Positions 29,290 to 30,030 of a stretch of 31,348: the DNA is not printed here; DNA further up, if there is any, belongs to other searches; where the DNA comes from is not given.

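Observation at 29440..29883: Winged-helix DNA-binding domain fused to a truncated CdvB/ESCRT-III hairpin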

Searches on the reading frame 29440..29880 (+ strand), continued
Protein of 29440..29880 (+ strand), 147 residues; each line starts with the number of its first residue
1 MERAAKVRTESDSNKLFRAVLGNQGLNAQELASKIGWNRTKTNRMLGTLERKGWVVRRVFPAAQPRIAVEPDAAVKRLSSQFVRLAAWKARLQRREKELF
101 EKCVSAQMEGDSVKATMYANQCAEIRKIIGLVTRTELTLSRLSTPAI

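Call 37: fold_search(model_id=the predicted structure, library=pdb)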
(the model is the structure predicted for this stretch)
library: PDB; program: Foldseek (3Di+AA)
matches with E <= 10: 573; with E <= 0.001: 0
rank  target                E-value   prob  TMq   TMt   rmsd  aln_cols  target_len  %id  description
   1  9s97_A                1.1e-02  1.00  0.46  0.36   1.1        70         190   43  CdvB2 filament - low twist (released 2026-01-28)
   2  9s99_A                1.3e-02  1.00  0.46  0.36   1.1        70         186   43  CdvB2 filament - high twist, class B (released 2026-01-28)
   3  9s98_C                1.6e-02  1.00  0.46  0.36   0.9        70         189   43  CdvB2 filament - high twist, class A (released 2026-01-28)
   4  9s99_B                1.7e-02  1.00  0.46  0.34   1.0        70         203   43  CdvB2 filament - high twist, class B (released 2026-01-28)
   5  9s97_B                1.7e-02  1.00  0.46  0.36   1.0        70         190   43  CdvB2 filament - low twist (released 2026-01-28)
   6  9s98_A                1.8e-02  1.00  0.46  0.37   0.9        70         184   43  CdvB2 filament - high twist, class A (released 2026-01-28)
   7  9s9k_B                2.5e-02  1.00  0.44  0.37   0.6        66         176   45  S. islandicus CdvB (semi open) (released 2026-01-28)
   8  9s98_B                2.7e-02  1.00  0.46  0.35   0.9        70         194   43  CdvB2 filament - high twist, class A (released 2026-01-28)
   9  9s97_C                2.7e-02  1.00  0.46  0.36   1.0        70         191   43  CdvB2 filament - low twist (released 2026-01-28)
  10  9s9k_A                3.5e-02  1.00  0.44  0.37   0.7        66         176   45  S. islandicus CdvB (semi open) (released 2026-01-28)
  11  9s9j                  4.9e-02  1.00  0.44  0.38   0.8        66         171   45  S. islandicus CdvB (closed) (released 2026-01-28)
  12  4hob_C                9.2e-02  1.00  0.31  0.65   5.2        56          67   23  The crystal structure of the Zalpha domain from Cyprinid Herpes virus 3 (released 2013-09-11)
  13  4hob_D                9.8e-02  1.00  0.31  0.72   5.4        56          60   23  The crystal structure of the Zalpha domain from Cyprinid Herpes virus 3 (released 2013-09-11)
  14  2hyf_A                1.1e-01  0.75  0.30  0.32  21.1       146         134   10  The Structure of apo-MntR from Bacillus subtilis, selenomethionine derivative (released 2006-11-07)
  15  5duk_A                1.3e-01  1.00  0.34  0.78   3.6        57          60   16  N-terminal structure of putative DNA binding transcription factor from Thermoplasmatales archaeon SCGC AB-539-N05 (released 2015-10-07)
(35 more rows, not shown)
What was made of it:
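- On CdvB / ESCRT-III (Snf7 superfamily): Foldseek rmsd 0.6-1.1 A (call 37).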

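Call 50: list_cluster_members(proteins=[P0078, P0080, P0083, P0085, P0172, P0086, P0089, P0088, P0100, P0094])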
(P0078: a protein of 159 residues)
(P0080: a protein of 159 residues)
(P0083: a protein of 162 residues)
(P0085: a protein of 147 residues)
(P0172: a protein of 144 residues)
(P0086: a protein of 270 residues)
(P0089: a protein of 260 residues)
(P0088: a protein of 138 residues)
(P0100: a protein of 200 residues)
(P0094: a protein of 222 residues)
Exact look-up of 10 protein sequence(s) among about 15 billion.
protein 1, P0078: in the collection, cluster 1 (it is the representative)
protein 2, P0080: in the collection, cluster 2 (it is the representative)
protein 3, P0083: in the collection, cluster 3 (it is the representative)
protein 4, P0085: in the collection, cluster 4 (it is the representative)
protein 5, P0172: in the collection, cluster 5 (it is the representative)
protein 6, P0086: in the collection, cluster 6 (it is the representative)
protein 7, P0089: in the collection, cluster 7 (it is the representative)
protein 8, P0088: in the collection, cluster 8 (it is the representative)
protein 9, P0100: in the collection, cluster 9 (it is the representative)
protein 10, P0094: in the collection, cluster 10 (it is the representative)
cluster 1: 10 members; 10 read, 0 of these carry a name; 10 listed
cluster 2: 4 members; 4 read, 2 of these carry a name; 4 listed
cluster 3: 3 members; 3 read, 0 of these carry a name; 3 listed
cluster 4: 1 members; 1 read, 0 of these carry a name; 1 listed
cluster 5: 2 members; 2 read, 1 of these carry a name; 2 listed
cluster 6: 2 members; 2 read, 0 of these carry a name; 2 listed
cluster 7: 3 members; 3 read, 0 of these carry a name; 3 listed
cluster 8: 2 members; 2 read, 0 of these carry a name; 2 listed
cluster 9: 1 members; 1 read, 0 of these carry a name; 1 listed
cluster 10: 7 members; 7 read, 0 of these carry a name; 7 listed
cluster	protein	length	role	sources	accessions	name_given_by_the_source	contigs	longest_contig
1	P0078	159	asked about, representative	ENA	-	-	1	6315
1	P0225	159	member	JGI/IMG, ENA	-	-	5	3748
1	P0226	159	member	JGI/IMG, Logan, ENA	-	-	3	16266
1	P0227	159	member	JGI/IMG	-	-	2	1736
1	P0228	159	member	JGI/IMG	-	-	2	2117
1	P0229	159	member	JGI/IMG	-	-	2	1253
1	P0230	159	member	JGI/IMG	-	-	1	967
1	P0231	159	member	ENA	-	-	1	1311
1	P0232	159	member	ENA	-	-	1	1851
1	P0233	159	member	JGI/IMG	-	-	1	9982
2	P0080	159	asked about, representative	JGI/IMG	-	predicted transcriptional regulator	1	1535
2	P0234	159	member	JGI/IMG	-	predicted transcriptional regulator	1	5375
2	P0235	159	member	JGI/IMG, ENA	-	-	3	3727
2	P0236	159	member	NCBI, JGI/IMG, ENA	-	-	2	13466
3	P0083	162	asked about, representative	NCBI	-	-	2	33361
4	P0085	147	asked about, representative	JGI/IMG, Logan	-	-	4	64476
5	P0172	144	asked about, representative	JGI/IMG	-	peptidoglycan hydrolase CwlO-like protein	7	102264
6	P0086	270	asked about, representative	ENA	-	-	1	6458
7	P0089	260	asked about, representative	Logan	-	-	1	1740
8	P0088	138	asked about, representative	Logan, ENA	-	-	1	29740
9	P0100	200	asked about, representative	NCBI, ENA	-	-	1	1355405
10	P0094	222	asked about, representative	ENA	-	-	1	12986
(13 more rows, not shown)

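Call 51: find_encoding_contigs(protein=P0172, flank=10000, max_places=1)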
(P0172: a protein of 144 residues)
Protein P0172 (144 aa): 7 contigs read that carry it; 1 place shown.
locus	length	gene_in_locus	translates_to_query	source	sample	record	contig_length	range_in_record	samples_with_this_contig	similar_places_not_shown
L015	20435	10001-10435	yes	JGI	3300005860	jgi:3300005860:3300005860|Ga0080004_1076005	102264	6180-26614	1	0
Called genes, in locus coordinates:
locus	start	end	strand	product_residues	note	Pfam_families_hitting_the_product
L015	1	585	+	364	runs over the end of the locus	PF00005:ABC_tran, PF13304:AAA_21 (faint), PF08402:TOBE_2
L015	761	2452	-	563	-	PF00528:BPD_transp_1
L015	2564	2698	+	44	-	-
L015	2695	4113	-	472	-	PF01547:SBP_bac_1, PF13531:SBP_bac_11, PF13416:SBP_bac_8, PF13343:SBP_bac_6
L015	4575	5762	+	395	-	PF01208:URO-D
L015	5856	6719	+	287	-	PF03328:HpcH_HpaI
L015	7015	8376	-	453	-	PF00464:SHMT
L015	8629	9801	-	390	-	PF01926:MMR_HSR1, PF16897:MMR_HSR1_Xtn, PF02824:TGS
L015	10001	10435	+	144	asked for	-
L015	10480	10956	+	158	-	PF01948:PyrI, PF02748:PyrI_C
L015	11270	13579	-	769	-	PF24038:DUF7347 (weak), PF03477:ATP-cone, PF13597:NRDD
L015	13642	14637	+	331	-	PF02598:Methyltrn_RNA_3, PF14419:SPOUT_MTase_2 (weak)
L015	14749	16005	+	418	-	PF05221:AdoHcyase, PF02826:2-Hacid_dh_C, PF00670:AdoHcyase_NAD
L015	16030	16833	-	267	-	PF06560:GPI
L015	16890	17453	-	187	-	-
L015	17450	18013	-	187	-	PF07155:ECF-ribofla_trS (weak)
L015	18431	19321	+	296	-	PF00154:RecA_N (weak), PF13481:AAA_25, PF08423:Rad51, PF06745:ATPase (weak)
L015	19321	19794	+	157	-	-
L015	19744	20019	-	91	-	PF07019:EMC6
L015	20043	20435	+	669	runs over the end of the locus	PF05833:NFACT_N, PF05670:NFACT-R_1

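Call 52: find_encoding_contigs(protein=P0085, flank=10000, max_places=1)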
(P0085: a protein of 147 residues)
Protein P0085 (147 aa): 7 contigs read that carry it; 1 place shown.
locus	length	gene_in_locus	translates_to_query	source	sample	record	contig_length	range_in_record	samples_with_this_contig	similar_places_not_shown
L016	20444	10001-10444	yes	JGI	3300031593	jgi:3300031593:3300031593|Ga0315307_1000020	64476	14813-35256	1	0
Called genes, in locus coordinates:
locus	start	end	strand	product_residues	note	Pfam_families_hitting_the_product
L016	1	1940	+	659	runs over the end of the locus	-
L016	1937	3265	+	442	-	PF04055:Radical_SAM, PF13186:SPASM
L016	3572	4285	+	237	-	-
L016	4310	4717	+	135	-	-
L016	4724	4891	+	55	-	-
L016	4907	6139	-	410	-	PF00924:MS_channel_2nd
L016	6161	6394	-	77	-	-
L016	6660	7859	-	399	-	PF00089:Trypsin, PF13365:Trypsin_2, PF17820:PDZ_6 (faint), PF13180:PDZ_2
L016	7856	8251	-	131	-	-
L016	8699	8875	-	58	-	-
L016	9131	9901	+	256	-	PF00005:ABC_tran, PF13304:AAA_21 (faint)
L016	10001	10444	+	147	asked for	-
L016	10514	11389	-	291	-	PF01061:ABC2_membrane, PF12698:ABC2_membrane_3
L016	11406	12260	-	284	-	PF01061:ABC2_membrane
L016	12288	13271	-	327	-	PF00005:ABC_tran, PF13304:AAA_21 (faint), PF13732:DrrA1-3_C (weak)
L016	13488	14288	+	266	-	PF14486:DUF4432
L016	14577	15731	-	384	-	PF00266:Aminotran_5, PF01212:Beta_elim_lyase (weak)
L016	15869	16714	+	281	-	PF02633:Creatininase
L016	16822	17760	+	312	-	PF02540:NAD_synthase (faint), PF01171:ATP_bind_3 (weak), PF00958:GMP_synt_C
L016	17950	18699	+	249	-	PF13481:AAA_25, PF06745:ATPase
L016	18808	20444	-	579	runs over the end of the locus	PF01979:Amidohydro_1, PF07969:Amidohydro_3 (weak), PF13382:Adenine_deam_C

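Call 53: find_encoding_contigs(protein=P0083, flank=10000, max_places=1)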
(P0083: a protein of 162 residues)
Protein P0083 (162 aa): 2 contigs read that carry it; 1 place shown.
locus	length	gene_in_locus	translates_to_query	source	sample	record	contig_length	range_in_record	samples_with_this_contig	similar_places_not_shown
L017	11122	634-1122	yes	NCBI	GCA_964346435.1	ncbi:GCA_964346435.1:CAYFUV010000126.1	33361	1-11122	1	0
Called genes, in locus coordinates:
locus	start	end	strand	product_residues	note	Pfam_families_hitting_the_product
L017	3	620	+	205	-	?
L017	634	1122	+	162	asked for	PF11994:DUF3489 (weak), PF13412:HTH_24 (faint)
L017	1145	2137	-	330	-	PF00752:XPG_N, PF00867:XPG_I, PF01367:5_3_exonuc (weak)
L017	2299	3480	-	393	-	PF04894:Nre_N, PF04895:Nre_C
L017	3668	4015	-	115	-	-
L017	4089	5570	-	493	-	PF00701:DHDPS, PF08714:Fae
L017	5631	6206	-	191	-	PF01694:Rhomboid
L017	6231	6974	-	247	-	PF00300:His_Phos_1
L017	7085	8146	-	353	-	-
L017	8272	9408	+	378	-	PF00180:Iso_dh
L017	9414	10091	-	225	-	PF01502:PRA-CH, PF01503:PRA-PH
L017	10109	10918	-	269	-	PF00977:His_biosynth, PF03060:NMO (faint)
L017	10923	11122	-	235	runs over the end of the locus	PF00977:His_biosynth, PF05690:ThiG (faint), PF01884:PcrB (faint), PF03060:NMO (faint), PF01207:Dus (weak)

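Call 54: search_protein_families(library=pfam, proteins=[L017:3-617:+, L003:9630-9938:+, P0078, P0080, P0083, P0085, P0172, P0088, P0100], max_evalue=0.01)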
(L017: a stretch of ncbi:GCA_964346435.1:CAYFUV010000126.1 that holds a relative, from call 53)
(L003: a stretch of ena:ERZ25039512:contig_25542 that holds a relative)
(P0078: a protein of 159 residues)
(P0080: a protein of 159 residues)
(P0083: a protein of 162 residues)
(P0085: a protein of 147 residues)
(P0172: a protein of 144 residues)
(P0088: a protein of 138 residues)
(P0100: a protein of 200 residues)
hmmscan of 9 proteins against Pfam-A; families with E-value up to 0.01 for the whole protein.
L017:3-617:+ (205 aa): 8 families
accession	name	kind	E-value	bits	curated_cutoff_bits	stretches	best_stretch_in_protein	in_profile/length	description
PF01135.25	PCMT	-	9.3e-60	202.4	20.3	1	3-200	20-208/210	Protein-L-isoaspartate(D-aspartate) O-methyltransferase (PCMT)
PF08704.16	GCD14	-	3.9e-05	23.9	26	1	48-130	32-108/247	tRNA methyltransferase complex GCD14 subunit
PF13847.12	Methyltransf_31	-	3.9e-05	23.8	27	1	57-149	4-90/145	Methyltransferase domain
PF01596.23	Methyltransf_3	-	0.00012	21.9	22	1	55-126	43-107/204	O-methyltransferase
PF13578.12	Methyltransf_24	-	0.0012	20.1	26.3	1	61-130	1-63/105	Methyltransferase domain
PF01209.24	Ubie_methyltran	-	0.0034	17.2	20.1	1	55-165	46-147/233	ubiE/COQ5 methyltransferase family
PF13649.12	Methyltransf_25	-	0.0037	18.4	27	1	60-149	1-80/97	Methyltransferase domain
PF12847.13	Methyltransf_18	-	0.0046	17.4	27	1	86-139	36-88/151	Methyltransferase domain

L003:9630-9938:+ (103 aa): 0 families

P0078 (159 aa): 10 families
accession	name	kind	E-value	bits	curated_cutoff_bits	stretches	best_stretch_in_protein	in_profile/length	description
PF12802.13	MarR_2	-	1.6e-07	31.8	27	1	22-59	12-50/61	MarR family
PF13412.12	HTH_24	-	1.4e-05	25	21.9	1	22-59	10-47/48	Winged helix-turn-helix DNA-binding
PF13463.12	HTH_27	-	0.00054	20.6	22.2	1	17-62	5-50/68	Winged helix DNA-binding domain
PF13545.12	HTH_Crp_2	-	0.00055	20.3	27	1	31-70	24-63/70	Crp-like helix-turn-helix domain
PF01978.25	TrmB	-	0.002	18.3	25.6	1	13-60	6-53/68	Sugar-specific transcriptional regulator TrmB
PF04157.22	EAP30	-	0.0021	18.3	26.8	1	12-59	162-215/219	EAP30/Vps36 family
PF24034.1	DUF7343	-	0.0027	18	27.6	1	15-59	3-48/62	Domain of unknown function (DUF7343)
PF01047.28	MarR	-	0.0033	17.7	24.6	1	24-59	12-47/59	MarR family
PF13384.12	HTH_23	-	0.0058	16.9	24.6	0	19-61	9-49/50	Homeodomain-like domain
PF12840.13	HTH_20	-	0.0075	16.7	27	0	22-61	11-50/51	Helix-turn-helix domain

P0080 (159 aa): 7 families
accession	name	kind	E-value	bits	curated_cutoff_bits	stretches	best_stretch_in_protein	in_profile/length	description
PF13412.12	HTH_24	-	2.7e-06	27.3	21.9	1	14-54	7-47/48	Winged helix-turn-helix DNA-binding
PF11994.14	DUF3489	-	3.6e-05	24.2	29.5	1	5-50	2-47/68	Protein of unknown function (DUF3489)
PF13545.12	HTH_Crp_2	-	0.0014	19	27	0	25-55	23-53/70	Crp-like helix-turn-helix domain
PF12802.13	MarR_2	-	0.0031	18.1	27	1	14-50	9-46/61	MarR family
PF13384.12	HTH_23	-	0.0045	17.2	24.6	1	21-52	15-45/50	Homeodomain-like domain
PF02002.24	TFIIE_alpha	-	0.0089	16.3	22.9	0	11-55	14-58/105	TFIIE alpha subunit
PF08279.18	HTH_11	-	0.0098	16.2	25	0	13-52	3-43/55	HTH domain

P0083 (162 aa): 2 families
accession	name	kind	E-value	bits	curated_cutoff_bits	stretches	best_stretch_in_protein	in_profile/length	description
PF11994.14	DUF3489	-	1.9e-06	28.3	29.5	1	10-55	2-47/68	Protein of unknown function (DUF3489)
PF13412.12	HTH_24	-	7.9e-06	25.8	21.9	1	20-60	8-48/48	Winged helix-turn-helix DNA-binding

P0085 (147 aa): 0 families

P0172 (144 aa): 3 families
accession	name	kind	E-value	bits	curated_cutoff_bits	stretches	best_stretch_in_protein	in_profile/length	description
PF13412.12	HTH_24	-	0.00064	19.7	21.9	1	12-38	10-36/48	Winged helix-turn-helix DNA-binding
PF04545.22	Sigma70_r4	-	0.0014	18.5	24.1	0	17-39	18-40/50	Sigma-70, region 4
PF12031.14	BAF250_C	-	0.0064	16.3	21.1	0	71-135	173-238/257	SWI/SNF-like complex subunit BAF250/Osa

P0088 (138 aa): 0 families

P0100 (200 aa): 0 families

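Call 55: search_protein_families(library=ncbifam, proteins=[L017:3-617:+, P0078, P0080, P0083, P0085, P0172, P0088, P0100, P0086], max_evalue=0.001)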
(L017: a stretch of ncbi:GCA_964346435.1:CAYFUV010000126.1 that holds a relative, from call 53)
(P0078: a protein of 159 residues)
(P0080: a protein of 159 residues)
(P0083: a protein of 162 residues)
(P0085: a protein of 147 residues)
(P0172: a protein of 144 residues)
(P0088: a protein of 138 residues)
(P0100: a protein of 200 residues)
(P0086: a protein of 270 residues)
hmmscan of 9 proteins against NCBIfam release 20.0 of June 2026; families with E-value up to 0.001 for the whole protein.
L017:3-617:+ (205 aa): 10 families
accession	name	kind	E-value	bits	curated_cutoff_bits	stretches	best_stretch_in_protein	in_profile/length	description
NF010549.0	PRK13942.1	equivalog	5.8e-71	238.4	282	1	3-204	24-214/215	protein-L-isoaspartate O-methyltransferase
NF001453.0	PRK00312.1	equivalog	6e-60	202.5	188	1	3-204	27-216/217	protein-L-isoaspartate(D-aspartate) O-methyltransferase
TIGR00080.1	pimt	equivalog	2.3e-56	191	159.05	1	3-200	24-211/216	protein-L-isoaspartate O-methyltransferase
TIGR04364.1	methyltran_FxLD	equivalog_domain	1.6e-33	116.3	320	1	2-200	21-215/394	methyltransferase, FxLD system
NF010550.0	PRK13943.1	equivalog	4.5e-29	101.6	359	1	3-202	22-218/322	protein-L-isoaspartate O-methyltransferase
TIGR04188.1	methyltr_grsp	subfamily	1.6e-25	90.3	380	1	44-201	96-243/363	ATP-grasp peptide maturase system methyltransferase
NF041536.1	ArsM_DUF2284_UU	exception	3.3e-08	32.3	575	1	51-181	71-192/459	arsenite methyltransferase/DUF2284 domain selenoprotein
NF041537.1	ArsM_AhpD_UU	exception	9.2e-05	21.4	510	1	51-175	71-186/345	arsenite methyltransferase/AhpD domain selenoprotein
TIGR03534.1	RF_mod_PrmC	equivalog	0.00027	20.5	199.1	1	57-138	89-161/253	peptide chain release factor N(5)-glutamine methyltransferase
NF008823.0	PRK11873.1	subfamily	0.001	18.7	263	0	50-123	71-136/272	arsenite methyltransferase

P0078 (159 aa): 3 families
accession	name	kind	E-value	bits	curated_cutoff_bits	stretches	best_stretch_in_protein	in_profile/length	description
NF041005.1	cell_div_CdvB1_B2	equivalog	1.1e-16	61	350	1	75-151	32-108/212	cell division protein CdvB1/B2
NF041008.1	cell_div_CdvB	equivalog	1.5e-12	47.8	370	1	78-142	23-87/260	cell division protein CdvB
NF053606.1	Sta1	subfamily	0.00043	20.3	80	1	16-61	21-66/100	Sta1 family transcriptional regulator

P0080 (159 aa): 3 families
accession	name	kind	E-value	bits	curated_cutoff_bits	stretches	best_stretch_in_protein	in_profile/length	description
NF041008.1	cell_div_CdvB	equivalog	7.8e-14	52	370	1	79-147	34-102/260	cell division protein CdvB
NF041005.1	cell_div_CdvB1_B2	equivalog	2.2e-13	50.1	350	1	75-148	42-115/212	cell division protein CdvB1/B2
NF005385.0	PRK06930.1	subfamily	0.00057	19.6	136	0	56-100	80-124/170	positive control sigma-like factor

P0083 (162 aa): 2 families
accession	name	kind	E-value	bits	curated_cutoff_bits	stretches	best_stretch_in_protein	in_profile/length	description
NF041005.1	cell_div_CdvB1_B2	equivalog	1.1e-07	31.5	350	1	82-153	41-112/212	cell division protein CdvB1/B2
NF041008.1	cell_div_CdvB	equivalog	1.2e-07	31.7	370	1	78-153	25-100/260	cell division protein CdvB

P0085 (147 aa): 2 families
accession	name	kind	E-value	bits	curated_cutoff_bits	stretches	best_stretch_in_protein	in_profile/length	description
NF041005.1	cell_div_CdvB1_B2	equivalog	2.7e-08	33.5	350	1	69-114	48-93/212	cell division protein CdvB1/B2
NF041008.1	cell_div_CdvB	equivalog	8.2e-08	32.2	370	1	77-116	44-83/260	cell division protein CdvB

P0172 (144 aa): 2 families
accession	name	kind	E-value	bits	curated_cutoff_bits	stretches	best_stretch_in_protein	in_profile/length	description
NF041008.1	cell_div_CdvB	equivalog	4.6e-07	29.8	370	1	79-137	44-102/260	cell division protein CdvB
NF041005.1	cell_div_CdvB1_B2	equivalog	5e-06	26.1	350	1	51-138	28-115/212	cell division protein CdvB1/B2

P0088 (138 aa): 2 families
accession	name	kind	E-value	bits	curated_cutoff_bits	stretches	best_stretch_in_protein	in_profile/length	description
NF041005.1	cell_div_CdvB1_B2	equivalog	1.3e-18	67.3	350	1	43-123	29-109/212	cell division protein CdvB1/B2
NF041008.1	cell_div_CdvB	equivalog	3.5e-17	62.9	370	1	44-123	18-97/260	cell division protein CdvB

P0100 (200 aa): 3 families
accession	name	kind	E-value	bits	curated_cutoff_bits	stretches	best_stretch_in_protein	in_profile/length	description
NF041005.1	cell_div_CdvB1_B2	equivalog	1.3e-31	109.7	350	1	82-189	26-133/212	cell division protein CdvB1/B2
NF041008.1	cell_div_CdvB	equivalog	1.8e-22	80.3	370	1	91-188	23-120/260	cell division protein CdvB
NF041009.1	cell_div_CdvB3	equivalog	0.00061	19.6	170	1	90-179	3-91/164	cell division protein CdvB3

P0086 (270 aa): 3 families
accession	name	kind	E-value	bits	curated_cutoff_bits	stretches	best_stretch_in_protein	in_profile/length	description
NF041005.1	cell_div_CdvB1_B2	equivalog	7.5e-41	139.9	350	1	2-201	7-208/212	cell division protein CdvB1/B2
NF041008.1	cell_div_CdvB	equivalog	3.7e-37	128.4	370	1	34-269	28-258/260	cell division protein CdvB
NF041009.1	cell_div_CdvB3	equivalog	3.2e-09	36.7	170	1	40-190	15-158/164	cell division protein CdvB3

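Call 80: find_homologous_proteins(query=A4, max_evalue=0.001)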
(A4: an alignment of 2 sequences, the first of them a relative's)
Query A4 (2 sequences) (147 aa, profile of the alignment): 8 proteins with E <= 0.001 among 539 candidates.
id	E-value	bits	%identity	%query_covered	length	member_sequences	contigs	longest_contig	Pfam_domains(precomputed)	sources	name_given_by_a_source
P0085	6.3e-80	284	100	100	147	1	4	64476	-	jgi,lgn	-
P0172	2.0e-73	263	45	93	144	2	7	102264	-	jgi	jgi:peptidoglycan hydrolase CwlO-like protein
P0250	3.0e-66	240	46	91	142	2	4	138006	-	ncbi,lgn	ncbi:MAG: hypothetical protein QW220_05630 [Candidatus Bathyarchaeia archaeon]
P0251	6.2e-64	232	44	95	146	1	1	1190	-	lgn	-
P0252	2.2e-63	231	74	96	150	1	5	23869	-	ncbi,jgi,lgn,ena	-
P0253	5.2e-61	223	78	95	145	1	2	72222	-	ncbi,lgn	ncbi:MAG: hypothetical protein QW057_04290 [Candidatus Bathyarchaeia archaeon]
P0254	1.9e-48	182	77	76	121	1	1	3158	-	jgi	-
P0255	6.3e-43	164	70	75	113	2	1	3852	-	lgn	-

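Call 81: find_related_loci(query=A2, collection=viral_contigs, flank=8000)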
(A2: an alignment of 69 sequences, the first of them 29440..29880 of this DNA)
Query A2 (147 aa) in viral_contigs; peptide patterns used: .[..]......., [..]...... (x = any residue, [..] = any of these).
27 stretches matched a pattern, but none encodes a relative of the query by tblastn (E <= 1e-3).

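Call 82: search_protein_families(library=phrogs, proteins=[window:29440-29880:+], max_evalue=0.01)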
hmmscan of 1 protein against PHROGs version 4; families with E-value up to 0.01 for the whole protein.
window:29440-29880:+ (147 aa): 3 families
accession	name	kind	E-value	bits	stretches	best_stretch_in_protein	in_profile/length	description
phrog_1368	-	transcription regulation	0.00025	21.8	1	24-58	26-60/101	transcriptional regulator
phrog_13076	-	DNA, RNA and nucleotide metabolism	0.0081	16.7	0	33-96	86-149/154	endonuclease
phrog_142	-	moron, auxiliary metabolic gene and host takeover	0.0096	17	0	12-57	13-58/116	Ren-like exclusion protein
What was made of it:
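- Tried and rejected: No relative was found in IMG/VR contigs, and only generic HTH hits appeared in PHROGs (calls 81, 82).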

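Call 83: find_encoding_contigs(protein=P0095, flank=6000, max_places=1)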
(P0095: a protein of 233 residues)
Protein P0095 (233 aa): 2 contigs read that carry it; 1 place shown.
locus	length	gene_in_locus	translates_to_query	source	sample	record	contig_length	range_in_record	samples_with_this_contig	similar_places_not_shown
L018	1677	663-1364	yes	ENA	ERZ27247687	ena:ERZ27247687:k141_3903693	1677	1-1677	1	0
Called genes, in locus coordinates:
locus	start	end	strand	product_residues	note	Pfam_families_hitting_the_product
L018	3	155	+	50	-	?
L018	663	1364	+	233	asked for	-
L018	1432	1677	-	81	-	?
